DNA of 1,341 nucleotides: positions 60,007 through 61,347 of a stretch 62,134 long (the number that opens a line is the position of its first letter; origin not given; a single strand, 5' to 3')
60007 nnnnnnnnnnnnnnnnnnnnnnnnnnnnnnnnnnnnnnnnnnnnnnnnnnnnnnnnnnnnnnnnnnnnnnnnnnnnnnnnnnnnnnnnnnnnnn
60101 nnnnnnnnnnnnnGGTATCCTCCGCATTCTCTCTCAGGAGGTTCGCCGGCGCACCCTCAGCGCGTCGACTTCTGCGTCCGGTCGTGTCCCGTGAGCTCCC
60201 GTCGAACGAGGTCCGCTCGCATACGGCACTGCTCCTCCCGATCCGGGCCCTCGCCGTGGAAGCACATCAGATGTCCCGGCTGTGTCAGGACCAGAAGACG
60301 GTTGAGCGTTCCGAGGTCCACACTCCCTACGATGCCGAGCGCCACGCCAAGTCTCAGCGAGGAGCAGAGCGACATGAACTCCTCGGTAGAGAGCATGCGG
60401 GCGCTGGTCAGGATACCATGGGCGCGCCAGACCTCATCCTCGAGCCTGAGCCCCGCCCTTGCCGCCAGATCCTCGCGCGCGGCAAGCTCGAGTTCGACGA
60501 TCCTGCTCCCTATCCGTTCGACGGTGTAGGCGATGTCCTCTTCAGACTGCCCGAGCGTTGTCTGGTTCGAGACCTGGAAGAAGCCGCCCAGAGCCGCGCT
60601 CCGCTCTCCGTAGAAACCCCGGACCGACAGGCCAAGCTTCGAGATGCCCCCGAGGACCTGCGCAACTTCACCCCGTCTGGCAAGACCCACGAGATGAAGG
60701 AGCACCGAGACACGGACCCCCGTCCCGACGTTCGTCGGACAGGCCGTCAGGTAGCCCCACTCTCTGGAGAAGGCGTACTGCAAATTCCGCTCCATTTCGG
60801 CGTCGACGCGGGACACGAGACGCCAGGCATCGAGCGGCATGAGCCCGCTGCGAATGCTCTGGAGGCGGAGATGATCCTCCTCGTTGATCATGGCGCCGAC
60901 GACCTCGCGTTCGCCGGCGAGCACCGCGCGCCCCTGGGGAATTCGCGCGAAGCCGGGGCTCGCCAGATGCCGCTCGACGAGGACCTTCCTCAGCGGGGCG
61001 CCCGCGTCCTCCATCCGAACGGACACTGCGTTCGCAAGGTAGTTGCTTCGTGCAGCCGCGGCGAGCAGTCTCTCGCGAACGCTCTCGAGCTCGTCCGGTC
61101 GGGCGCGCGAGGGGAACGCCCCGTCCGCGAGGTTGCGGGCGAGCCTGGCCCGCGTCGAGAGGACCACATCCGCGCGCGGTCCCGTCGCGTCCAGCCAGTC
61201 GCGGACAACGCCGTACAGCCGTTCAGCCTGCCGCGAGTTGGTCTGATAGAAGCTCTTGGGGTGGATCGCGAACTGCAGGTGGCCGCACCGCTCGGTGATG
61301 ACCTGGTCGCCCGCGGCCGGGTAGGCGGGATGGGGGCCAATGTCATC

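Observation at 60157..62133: RlmD N-terminal fragment (TRAM + 4Fe-4S + central domain) joined in frame to McsB exactly at the SAM-binding motif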

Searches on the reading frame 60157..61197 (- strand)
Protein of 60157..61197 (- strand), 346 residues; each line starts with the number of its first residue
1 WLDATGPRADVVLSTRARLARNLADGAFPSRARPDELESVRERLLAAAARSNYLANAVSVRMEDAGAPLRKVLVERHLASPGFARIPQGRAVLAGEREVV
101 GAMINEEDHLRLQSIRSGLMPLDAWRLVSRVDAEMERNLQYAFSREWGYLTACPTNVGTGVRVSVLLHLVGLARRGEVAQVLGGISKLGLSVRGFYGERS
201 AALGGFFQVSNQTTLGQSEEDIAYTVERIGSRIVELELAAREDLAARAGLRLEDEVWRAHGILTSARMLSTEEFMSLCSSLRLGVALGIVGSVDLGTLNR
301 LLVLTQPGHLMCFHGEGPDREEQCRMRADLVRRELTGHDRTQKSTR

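Call 45: search_protein_families(library=ncbifam, proteins=[window:60157-61197:-], max_evalue=0.00001)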
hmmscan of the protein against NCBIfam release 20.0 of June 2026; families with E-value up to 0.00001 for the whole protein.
window:60157-61197:- (346 aa): 5 families
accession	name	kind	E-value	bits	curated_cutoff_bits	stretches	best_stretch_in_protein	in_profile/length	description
NF002194.0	PRK01059.1-4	equivalog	1.1e-102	343.7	385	1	1-336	4-341/345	protein arginine kinase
NF053707.1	PrArgKinMcsBBac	equivalog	5.9e-93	311.8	500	1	1-332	14-347/347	protein-arginine kinase McsB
NF002192.0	PRK01059.1-2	equivalog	3.6e-66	223.6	679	1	1-335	11-337/340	protein arginine kinase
NF002193.0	PRK01059.1-3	equivalog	1.5e-58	198.6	471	1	9-334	19-333/335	protein arginine kinase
NF002191.0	PRK01059.1-1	equivalog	1.1e-47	162.9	381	1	10-314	21-326/358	protein arginine kinase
